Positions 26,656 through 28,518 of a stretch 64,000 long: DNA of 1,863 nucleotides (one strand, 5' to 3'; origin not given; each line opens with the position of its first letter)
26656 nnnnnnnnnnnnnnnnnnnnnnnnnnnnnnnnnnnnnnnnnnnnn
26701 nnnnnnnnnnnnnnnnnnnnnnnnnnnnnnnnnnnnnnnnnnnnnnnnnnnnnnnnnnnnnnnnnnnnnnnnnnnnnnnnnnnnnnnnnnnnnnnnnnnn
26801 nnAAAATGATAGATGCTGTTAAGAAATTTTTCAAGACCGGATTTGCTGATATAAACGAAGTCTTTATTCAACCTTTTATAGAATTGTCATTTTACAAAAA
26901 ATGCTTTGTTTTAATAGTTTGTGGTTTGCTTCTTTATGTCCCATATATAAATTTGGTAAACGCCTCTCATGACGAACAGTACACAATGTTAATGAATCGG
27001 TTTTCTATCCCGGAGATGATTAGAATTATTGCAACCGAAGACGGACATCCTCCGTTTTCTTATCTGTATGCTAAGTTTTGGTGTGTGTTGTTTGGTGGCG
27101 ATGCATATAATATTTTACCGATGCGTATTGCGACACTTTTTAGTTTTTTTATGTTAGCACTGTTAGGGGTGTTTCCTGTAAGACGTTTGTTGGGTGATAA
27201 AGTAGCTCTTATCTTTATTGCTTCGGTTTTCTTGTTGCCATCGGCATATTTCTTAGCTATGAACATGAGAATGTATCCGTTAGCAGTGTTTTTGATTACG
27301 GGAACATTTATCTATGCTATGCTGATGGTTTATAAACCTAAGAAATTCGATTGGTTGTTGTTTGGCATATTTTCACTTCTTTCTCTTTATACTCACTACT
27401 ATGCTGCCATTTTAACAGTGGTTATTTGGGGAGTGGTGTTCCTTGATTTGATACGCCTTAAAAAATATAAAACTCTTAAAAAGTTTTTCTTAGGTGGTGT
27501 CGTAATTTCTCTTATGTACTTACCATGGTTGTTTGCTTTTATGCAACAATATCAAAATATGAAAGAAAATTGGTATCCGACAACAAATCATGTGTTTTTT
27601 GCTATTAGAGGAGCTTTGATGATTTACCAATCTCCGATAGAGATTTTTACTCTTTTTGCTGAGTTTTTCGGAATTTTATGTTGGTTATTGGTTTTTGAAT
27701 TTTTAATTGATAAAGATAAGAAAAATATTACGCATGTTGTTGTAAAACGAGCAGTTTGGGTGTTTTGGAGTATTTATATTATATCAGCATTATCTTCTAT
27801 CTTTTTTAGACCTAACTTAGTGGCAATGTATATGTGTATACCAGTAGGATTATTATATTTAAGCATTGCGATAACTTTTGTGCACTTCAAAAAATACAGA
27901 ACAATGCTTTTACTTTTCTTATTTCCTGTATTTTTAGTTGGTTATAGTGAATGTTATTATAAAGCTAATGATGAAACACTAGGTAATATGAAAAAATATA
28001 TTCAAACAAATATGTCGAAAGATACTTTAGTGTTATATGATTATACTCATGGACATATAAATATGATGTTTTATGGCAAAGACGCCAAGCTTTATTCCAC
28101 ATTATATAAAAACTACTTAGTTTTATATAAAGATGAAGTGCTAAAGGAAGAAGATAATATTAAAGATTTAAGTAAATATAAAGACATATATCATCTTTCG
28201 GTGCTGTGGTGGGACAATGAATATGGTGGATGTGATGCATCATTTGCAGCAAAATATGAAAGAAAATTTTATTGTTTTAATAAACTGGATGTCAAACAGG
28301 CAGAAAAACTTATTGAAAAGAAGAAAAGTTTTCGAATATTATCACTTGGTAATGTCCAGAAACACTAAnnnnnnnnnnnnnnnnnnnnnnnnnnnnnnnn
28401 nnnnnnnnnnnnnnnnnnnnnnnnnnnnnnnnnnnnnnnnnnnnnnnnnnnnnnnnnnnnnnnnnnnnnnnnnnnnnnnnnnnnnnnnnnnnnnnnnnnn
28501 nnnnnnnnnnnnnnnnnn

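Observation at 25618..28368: Compact lipid-carrier glycosylation cassette (HldE-II-like nucleotidyltransferase, then GT2 polyprenyl-P sugar synthase, then GT-C transferase) adjacent to MATE exporter and galU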

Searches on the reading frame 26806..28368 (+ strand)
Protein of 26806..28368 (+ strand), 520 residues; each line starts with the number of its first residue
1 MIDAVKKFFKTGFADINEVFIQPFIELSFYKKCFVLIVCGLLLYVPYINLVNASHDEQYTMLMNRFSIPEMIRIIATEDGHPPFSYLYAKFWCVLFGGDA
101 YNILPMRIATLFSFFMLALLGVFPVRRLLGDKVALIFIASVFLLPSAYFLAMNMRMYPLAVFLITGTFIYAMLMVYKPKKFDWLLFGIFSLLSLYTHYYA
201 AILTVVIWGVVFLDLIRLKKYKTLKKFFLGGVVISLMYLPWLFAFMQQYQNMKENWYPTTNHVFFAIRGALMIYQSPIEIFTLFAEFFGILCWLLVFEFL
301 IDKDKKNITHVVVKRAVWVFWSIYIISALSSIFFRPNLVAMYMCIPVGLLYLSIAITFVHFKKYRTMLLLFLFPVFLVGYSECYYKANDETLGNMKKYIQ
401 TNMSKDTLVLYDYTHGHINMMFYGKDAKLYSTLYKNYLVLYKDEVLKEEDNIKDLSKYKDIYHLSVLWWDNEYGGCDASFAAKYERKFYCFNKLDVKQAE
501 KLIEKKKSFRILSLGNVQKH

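Call 3: search_protein_families(library=pfam, proteins=[window:26806-28368:+], max_evalue=0.01)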
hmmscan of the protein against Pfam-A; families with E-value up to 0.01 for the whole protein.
window:26806-28368:+ (520 aa): 0 families
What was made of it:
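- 26806..28368 (+): GT-C-fold integral membrane glycosyltransferase, 520 aa (distant PMT_2/GT39/GT83 clan); acceptor unknown. No Pfam hit itself (call 3).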

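Call 4: search_protein_families(library=ncbifam, proteins=[window:26806-28368:+], max_evalue=0.01)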
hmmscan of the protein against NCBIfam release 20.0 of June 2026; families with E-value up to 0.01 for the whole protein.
window:26806-28368:+ (520 aa): 0 families

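Call 7: search_solved_structures(query=window:26806-28368:+, max_evalue=10, show_alignments=2)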
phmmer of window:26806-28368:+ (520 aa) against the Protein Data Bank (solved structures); distinct sequences matched with E-value up to 10: 1.
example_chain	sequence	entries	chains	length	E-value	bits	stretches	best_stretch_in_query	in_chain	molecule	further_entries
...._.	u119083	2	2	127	0.063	15.3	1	321-384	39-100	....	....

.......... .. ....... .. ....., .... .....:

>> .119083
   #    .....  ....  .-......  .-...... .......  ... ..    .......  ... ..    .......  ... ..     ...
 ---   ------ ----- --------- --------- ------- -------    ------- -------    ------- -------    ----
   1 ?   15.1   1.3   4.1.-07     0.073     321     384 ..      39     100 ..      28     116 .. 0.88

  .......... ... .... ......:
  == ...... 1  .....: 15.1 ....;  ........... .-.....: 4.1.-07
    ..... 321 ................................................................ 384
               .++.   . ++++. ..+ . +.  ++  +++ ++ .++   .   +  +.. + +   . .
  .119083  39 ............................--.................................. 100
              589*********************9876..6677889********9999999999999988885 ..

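Call 8: find_homologous_proteins(query=window:26806-28368:+, max_evalue=0.001)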
Query window:26806-28368:+ (520 aa): 46 proteins with E <= 0.001 among 7072 candidates.
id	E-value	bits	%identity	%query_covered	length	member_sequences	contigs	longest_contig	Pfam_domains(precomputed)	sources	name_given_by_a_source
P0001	0.0e+0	1079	92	100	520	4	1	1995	-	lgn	-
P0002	0.0e+0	1041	87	100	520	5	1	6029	-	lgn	-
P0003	1.3e-292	989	84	100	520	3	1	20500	-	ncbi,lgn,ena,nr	ncbi:MAG: hypothetical protein IJ019_04660 [Alphaproteobacteria bacterium]|nr:hypothetical protein [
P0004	1.7e-183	629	54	99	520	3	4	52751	-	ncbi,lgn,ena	-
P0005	1.1e-179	617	55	98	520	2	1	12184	-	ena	-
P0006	1.6e-179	616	54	99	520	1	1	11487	-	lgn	-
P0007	1.0e-177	610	53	99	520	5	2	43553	-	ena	-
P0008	5.4e-172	591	52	98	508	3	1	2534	-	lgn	-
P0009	3.6e-163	562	50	99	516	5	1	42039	-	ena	-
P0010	1.3e-161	557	51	98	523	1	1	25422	-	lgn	-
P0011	7.5e-160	551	50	99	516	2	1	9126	-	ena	-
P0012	7.7e-160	551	50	98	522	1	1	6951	-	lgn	-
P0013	6.7e-157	542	49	97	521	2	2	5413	-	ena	-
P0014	1.9e-141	491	47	95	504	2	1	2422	-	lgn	-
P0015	6.9e-122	426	42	98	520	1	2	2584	-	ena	-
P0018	3.1e-99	351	37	96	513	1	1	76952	-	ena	-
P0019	1.4e-97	346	36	98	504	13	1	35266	PF13231.13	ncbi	-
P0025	2.3e-25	108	27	72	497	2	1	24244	PF13231.13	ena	-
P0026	4.7e-20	90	28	57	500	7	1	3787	PF13231.13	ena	-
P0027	7.3e-20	89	26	68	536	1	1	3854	PF13231.13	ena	-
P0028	2.5e-19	88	28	69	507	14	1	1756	PF13231.13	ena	-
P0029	8.0e-19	86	31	58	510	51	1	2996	PF13231.13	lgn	-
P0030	3.0e-18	84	33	39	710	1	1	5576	PF13231.13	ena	-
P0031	3.6e-18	84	28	69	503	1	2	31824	PF13231.13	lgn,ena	-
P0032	5.5e-18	83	29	70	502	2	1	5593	PF13231.13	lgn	-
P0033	1.3e-17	82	28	68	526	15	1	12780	PF13231.13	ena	-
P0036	2.5e-16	78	27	73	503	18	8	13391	PF13231.13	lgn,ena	-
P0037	4.4e-15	74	27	39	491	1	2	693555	PF13231.13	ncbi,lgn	-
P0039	1.1e-13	69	26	73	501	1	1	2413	PF13231.13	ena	-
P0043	2.7e-6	45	27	41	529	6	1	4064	PF13231.13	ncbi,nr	ncbi:MAG TPA: glycosyltransferase family 39 protein [Mycobacteriales bacterium]|nr:glycosyltransfera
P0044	5.2e-6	44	23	45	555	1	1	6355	PF13231.13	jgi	jgi:hypothetical protein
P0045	5.8e-6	44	28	39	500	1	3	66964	PF13231.13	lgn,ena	-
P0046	2.9e-4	38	27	35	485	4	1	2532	PF13231.13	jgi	jgi:4-amino-4-deoxy-L-arabinose transferase-like glycosyltransferase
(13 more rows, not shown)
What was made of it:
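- On GT-C glycosyltransferases (PMT_2 / GT39 / GT83 clan): The link is transitive (call 8).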

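Call 10: search_solved_structures(query=A1, max_evalue=1, show_alignments=2)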
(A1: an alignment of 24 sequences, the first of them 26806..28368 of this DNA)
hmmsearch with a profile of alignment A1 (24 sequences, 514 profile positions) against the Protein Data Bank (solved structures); distinct sequences matched with E-value up to 1: 1.
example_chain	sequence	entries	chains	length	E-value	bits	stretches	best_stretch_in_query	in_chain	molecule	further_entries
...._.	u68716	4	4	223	0.5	12.4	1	369-440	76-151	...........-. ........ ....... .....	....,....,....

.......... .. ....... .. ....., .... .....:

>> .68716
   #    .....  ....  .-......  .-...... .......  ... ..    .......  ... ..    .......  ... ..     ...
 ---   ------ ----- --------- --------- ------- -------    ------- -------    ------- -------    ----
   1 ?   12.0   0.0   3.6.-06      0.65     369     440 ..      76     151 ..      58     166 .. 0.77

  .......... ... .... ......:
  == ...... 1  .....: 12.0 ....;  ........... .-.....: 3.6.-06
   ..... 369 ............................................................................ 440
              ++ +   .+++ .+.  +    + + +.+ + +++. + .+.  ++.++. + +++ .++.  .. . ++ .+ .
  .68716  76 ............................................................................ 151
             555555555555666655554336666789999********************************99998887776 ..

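Call 11: search_protein_families(library=pfam, alignment_id=A1, max_evalue=0.01)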
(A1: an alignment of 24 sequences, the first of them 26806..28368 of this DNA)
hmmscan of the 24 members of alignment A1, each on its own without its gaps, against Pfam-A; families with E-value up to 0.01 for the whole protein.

A. member 1, window:26806-28368:+ (520 aa): 0 families

B. families by the number of members that match (of 24 scanned): 7 families
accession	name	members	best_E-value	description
PF13231.12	PMT_2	9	1.5e-08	Dolichyl-phosphate-mannose-protein mannosyltransferase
PF14897.12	EpsG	2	0.00011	EpsG family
PF20176.3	DUF6541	2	0.00023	Family of unknown function (DUF6541)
PF11992.13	TgpA_N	1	7.2e-05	TgpA N-terminal domain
PF02366.24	PMT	1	0.0002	Dolichyl-phosphate-mannose-protein mannosyltransferase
PF14264.12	Glucos_trans_II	1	0.0013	Glucosyl transferase GtrII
PF04930.20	FUN14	1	0.0074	FUN14 family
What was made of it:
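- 26806..28368 (+): Homologues carry PF13231 (calls 8, 11).
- On GT-C glycosyltransferases (PMT_2 / GT39 / GT83 clan): 9 of 24 aligned homologues match PMT_2, best E=1.5e-8 (call 11).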

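Call 16: predict_structure(alignment_id=A1)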
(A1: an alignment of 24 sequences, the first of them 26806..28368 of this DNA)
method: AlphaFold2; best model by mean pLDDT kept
length: 520 residues; sequences in the alignment: 24
mean_pLDDT: 90.8   pTM: 0.91
mean pLDDT of the five models: 90.8, 89.7, 89.5, 88.0, 87.6
residues with pLDDT >= 90: 362; 70-90: 147; 50-70: 7; < 50: 4
segments of 3 or more residues with pLDDT < 50: 517-520
pLDDT, mean of each block of 10 residues (from residue 1): 70 82 93 98 90 89 93 87 92 88 92 98 97 98 94 93 99 95 96 96 97 96 93 95 86 76 87 85 93 96 84 97 93 85 96 97 92 92 87 92 96 92 94 85 93 96 89 82 82 97 93 61
secondary structure, 60 per line:
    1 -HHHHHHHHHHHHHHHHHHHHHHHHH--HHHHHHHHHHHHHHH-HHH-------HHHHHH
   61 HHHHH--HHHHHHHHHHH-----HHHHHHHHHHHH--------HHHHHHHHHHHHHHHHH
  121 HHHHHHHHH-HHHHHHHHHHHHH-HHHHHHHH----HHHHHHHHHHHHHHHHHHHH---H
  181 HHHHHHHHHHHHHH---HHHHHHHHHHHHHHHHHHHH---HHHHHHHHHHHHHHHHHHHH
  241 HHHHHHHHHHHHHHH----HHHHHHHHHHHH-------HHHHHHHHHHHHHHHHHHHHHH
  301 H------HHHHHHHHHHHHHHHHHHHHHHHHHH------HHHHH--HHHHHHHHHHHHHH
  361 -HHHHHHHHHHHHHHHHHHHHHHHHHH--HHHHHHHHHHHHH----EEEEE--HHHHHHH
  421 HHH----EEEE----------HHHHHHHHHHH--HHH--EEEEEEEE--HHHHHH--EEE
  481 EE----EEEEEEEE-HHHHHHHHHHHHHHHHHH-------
elements in order: H2-26 H29-43 H55-65 H68-78 H84-95 H104-129 H131-143 H145-152 H157-176 H180-194 H198-217 H221-255 H260-271 H279-301 H308-333 H340-344 H347-360 H362-387 H390-402 E407-411 H414-423 E428-431 H442-452 E460-467 H470-475 E478-482 E487-494 H496-513
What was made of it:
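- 26806..28368 (+): The AF2 model has pLDDT 90.8 and pTM 0.91 (call 16).
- On GT-C glycosyltransferases (PMT_2 / GT39 / GT83 clan): AF2 pLDDT 90.8 (call 16).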

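Call 17: find_encoding_contigs(protein=P0004, flank=6000, max_places=2)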
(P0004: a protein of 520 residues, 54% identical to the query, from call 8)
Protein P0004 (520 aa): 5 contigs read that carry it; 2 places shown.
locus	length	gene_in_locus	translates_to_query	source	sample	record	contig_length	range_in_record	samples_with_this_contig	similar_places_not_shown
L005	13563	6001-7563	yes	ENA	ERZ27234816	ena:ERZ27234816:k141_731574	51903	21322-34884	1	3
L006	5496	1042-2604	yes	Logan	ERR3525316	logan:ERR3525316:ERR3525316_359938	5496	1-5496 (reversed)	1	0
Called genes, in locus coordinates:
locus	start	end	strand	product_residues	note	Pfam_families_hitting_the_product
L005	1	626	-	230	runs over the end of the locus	PF09359:VTC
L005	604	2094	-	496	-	PF08757:CotH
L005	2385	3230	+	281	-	PF03009:GDPD (faint)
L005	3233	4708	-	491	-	PF00884:Sulfatase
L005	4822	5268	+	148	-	PF01467:CTP_transf_like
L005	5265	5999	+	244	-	PF00535:Glycos_transf_2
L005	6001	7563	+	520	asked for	-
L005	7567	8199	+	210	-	PF05494:MlaC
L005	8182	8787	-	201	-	-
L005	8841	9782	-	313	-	PF01430:HSP33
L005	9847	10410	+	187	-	PF02631:RecX_HTH2 (weak)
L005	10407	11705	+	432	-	PF03446:NAD_binding_2 (faint), PF03721:UDPG_MGDP_dh_N, PF03807:F420_oxidored (faint), PF00984:UDPG_MGDP_dh, PF03720:UDPG_MGDP_dh_C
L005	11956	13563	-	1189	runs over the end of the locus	-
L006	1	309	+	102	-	?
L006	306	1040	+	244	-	PF00535:Glycos_transf_2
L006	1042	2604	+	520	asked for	-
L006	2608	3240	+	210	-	PF05494:MlaC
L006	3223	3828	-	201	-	-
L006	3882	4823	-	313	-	PF01430:HSP33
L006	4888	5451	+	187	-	PF02631:RecX_HTH2 (weak)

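Call 18: find_encoding_contigs(protein=P0018, flank=8000, max_places=2)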
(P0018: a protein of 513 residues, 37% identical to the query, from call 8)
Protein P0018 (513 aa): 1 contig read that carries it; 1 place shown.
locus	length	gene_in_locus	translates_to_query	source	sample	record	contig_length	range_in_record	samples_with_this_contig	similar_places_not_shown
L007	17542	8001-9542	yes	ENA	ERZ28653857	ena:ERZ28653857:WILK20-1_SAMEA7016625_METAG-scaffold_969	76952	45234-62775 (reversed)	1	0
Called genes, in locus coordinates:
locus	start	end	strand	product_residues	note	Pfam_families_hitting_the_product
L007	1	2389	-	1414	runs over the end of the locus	PF03797:Autotransporter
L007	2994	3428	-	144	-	PF01741:MscL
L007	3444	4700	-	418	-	PF00464:SHMT, PF00155:Aminotran_1_2, PF01212:Beta_elim_lyase (weak), PF01041:DegT_DnrJ_EryC1 (weak)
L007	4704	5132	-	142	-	PF02502:LacAB_rpiB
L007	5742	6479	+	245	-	PF00535:Glycos_transf_2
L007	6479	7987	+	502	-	-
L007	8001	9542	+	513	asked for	-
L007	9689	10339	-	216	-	PF08805:PilS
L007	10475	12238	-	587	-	PF07244:POTRA (weak), PF08479:POTRA_2, PF03865:ShlB, PF01103:Omp85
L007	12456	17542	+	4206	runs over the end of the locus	-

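Call 21: fold_search(model_id=the predicted structure, library=pdb)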
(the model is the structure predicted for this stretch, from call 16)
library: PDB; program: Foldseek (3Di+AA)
matches with E <= 10: 349; with E <= 0.001: 20
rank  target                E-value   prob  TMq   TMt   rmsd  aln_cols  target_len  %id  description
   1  8age_A                6.9e-06  1.00  0.51  0.43  11.1       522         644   13  Structure of yeast oligosaccharylransferase complex with acceptor peptide bound (released 2022-12-07)
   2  7oci_F                9.6e-06  1.00  0.51  0.43  11.2       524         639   14  Cryo-EM structure of yeast Ost6p containing oligosaccharyltransferase complex (released 2022-02-16)
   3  5f15                  1.2e-05  1.00  0.55  0.53   7.9       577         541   12  Crystal Structure of ArnT from Cupriavidus metallidurans bound to Undecaprenyl phosphate (released 2016-02-17)
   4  9n9j_I                1.9e-05  1.00  0.42  0.33  11.0       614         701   12  Structure of a GRP94 folding intermediate engaged with a CCDC134- and FKBP11-bound secretory translocon (released 2025-11-19)
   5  6c26_A                2.2e-05  1.00  0.49  0.41  11.1       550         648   14  The Cryo-EM structure of a eukaryotic oligosaccharyl transferase complex (released 2018-01-31)
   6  5ezm                  2.4e-05  1.00  0.60  0.58   7.0       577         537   12  Crystal Structure of ArnT from Cupriavidus metallidurans in the apo state (released 2016-02-17)
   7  8pn9_A                2.9e-05  1.00  0.45  0.37  10.4       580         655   10  Structure of human oligosaccharyltransferase OST-A complex bound to NGI-1 (released 2024-05-08)
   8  6ezn_F                3.6e-05  1.00  0.50  0.42  12.0       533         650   13  Cryo-EM structure of the yeast oligosaccharyltransferase (OST) complex (released 2018-01-17)
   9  3rce_A                4.5e-05  1.00  0.46  0.36  10.0       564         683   12  Bacterial oligosaccharyltransferase PglB (released 2011-06-15)
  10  8agb_A                5.3e-05  1.00  0.52  0.44  11.5       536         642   14  Structure of yeast oligosaccharylransferase complex with lipid-linked oligosaccharide bound (released 2022-12-07)
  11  8agc_A                5.7e-05  1.00  0.47  0.37  10.5       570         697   12  Structure of yeast oligosaccharylransferase complex with lipid-linked oligosaccharide and non-acceptor peptide bound (released 2022-12-07)
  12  6gxc_A                8.3e-05  1.00  0.50  0.39   9.0       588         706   11  Bacterial oligosaccharyltransferase PglB in complex with an inhibitory peptide and a reactive lipid-linked oligosaccha (released 2018-11-14)
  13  6s7t_A                9.0e-05  1.00  0.44  0.35  10.1       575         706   10  Cryo-EM structure of human oligosaccharyltransferase complex OST-B (released 2019-12-18)
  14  5ogl_A                1.5e-04  1.00  0.49  0.38   9.1       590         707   11  Structure of bacterial oligosaccharyltransferase PglB in complex with an acceptor peptide and an lipid-linked oligosac (released 2017-10-25)
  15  8b6l_I                2.4e-04  1.00  0.44  0.35  18.2       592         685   11  Subtomogram average of the human Sec61-TRAP-OSTA-translocon (released 2022-12-07)
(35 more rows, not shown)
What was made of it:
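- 26806..28368 (+): The Foldseek PDB top 30 are all GT-C enzymes: ArnT 5ezm at TMq 0.60, then STT3, PglB, AftA, ALG9/12 and Pmt4 (call 21).
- On GT-C glycosyltransferases (PMT_2 / GT39 / GT83 clan): All top-30 Foldseek PDB hits are GT-C enzymes (call 21).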

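Call 52: find_encoding_contigs(protein=P0009, flank=6000, max_places=2)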
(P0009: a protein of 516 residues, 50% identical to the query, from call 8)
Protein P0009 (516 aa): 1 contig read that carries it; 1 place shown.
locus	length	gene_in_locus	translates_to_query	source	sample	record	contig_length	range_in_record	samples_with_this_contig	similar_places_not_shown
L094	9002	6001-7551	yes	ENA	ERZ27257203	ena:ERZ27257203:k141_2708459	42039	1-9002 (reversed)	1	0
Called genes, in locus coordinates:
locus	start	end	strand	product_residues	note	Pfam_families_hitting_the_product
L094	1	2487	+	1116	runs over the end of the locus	PF00580:UvrD-helicase, PF13245:AAA_19 (faint), PF13361:UvrD_C, PF13538:UvrD_C_2 (weak), PF12705:PDDEXK_1 (weak)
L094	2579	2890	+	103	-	PF00085:Thioredoxin, PF14595:Thioredoxin_9 (weak), PF13098:Thioredoxin_2, PF04756:OST3_OST6 (weak), PF13905:Thioredoxin_8 (faint)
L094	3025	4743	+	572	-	-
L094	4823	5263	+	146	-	PF01467:CTP_transf_like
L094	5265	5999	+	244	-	PF00535:Glycos_transf_2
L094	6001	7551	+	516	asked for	-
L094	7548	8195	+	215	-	PF05494:MlaC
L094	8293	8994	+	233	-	-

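Call 53: find_encoding_contigs(protein=P0019, flank=6000, max_places=2)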
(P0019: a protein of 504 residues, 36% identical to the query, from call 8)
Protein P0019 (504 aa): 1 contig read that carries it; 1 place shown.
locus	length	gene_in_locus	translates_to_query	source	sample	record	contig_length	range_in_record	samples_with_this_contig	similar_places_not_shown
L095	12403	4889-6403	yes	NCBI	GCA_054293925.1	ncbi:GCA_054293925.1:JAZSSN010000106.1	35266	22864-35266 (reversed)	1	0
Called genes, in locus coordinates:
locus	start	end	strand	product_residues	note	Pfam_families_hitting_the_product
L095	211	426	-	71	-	-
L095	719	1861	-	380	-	PF00226:DnaJ, PF01556:DnaJ_C, PF00684:DnaJ_CXXCXGXG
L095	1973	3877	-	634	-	PF00012:HSP70, PF06723:MreB_Mbl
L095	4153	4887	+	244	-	PF00535:Glycos_transf_2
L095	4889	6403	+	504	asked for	PF13231:PMT_2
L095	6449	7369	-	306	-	PF00535:Glycos_transf_2, PF13641:Glyco_tranf_2_3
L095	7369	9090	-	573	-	-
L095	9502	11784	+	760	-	PF00884:Sulfatase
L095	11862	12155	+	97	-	PF04977:DivIC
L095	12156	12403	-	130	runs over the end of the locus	-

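Call 54: find_encoding_contigs(protein=P0025, flank=6000, max_places=2)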
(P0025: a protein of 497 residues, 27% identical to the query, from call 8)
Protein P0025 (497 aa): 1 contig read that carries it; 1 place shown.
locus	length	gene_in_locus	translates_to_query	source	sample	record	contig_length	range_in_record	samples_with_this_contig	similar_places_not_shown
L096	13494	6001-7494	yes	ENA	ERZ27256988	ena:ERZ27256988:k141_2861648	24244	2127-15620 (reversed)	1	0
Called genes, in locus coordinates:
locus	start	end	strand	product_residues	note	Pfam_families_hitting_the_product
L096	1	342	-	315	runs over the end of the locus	PF00165:HTH_AraC, PF12833:HTH_18, PF06445:GyrI-like, PF14526:Cass2 (weak)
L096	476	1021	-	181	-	-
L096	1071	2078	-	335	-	PF00356:LacI, PF00532:Peripla_BP_1, PF13407:Peripla_BP_4, PF13377:Peripla_BP_3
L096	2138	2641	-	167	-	-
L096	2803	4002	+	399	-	PF00083:Sugar_tr (faint), PF07690:MFS_1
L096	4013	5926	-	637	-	PF00015:MCPsignal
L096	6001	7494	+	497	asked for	PF13231:PMT_2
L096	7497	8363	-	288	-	PF04439:Adenyl_transf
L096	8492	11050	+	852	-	PF00270:DEAD, PF00271:Helicase_C (weak), PF08482:HrpB_C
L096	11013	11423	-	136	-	PF27362:TP_0070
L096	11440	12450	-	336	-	PF16363:GDP_Man_Dehyd (weak), PF01370:Epimerase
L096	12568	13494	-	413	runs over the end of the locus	PF01547:SBP_bac_1, PF13416:SBP_bac_8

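Call 57: search_protein_families(library=pfam, proteins=[L094:3025-4743:+, L095:7369-9090:-, L005:3233-4708:-], max_evalue=0.001)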
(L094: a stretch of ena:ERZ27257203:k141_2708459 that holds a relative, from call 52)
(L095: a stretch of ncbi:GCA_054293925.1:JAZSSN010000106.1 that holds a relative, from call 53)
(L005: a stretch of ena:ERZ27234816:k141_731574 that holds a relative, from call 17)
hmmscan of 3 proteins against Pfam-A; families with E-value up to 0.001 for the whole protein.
L094:3025-4743:+ (572 aa): 0 families

L095:7369-9090:- (573 aa): 0 families

L005:3233-4708:- (491 aa): 1 family
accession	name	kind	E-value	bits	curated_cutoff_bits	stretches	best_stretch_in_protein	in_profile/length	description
PF00884.28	Sulfatase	-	1.6e-24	87.2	25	1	172-446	1-300/301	Sulfatase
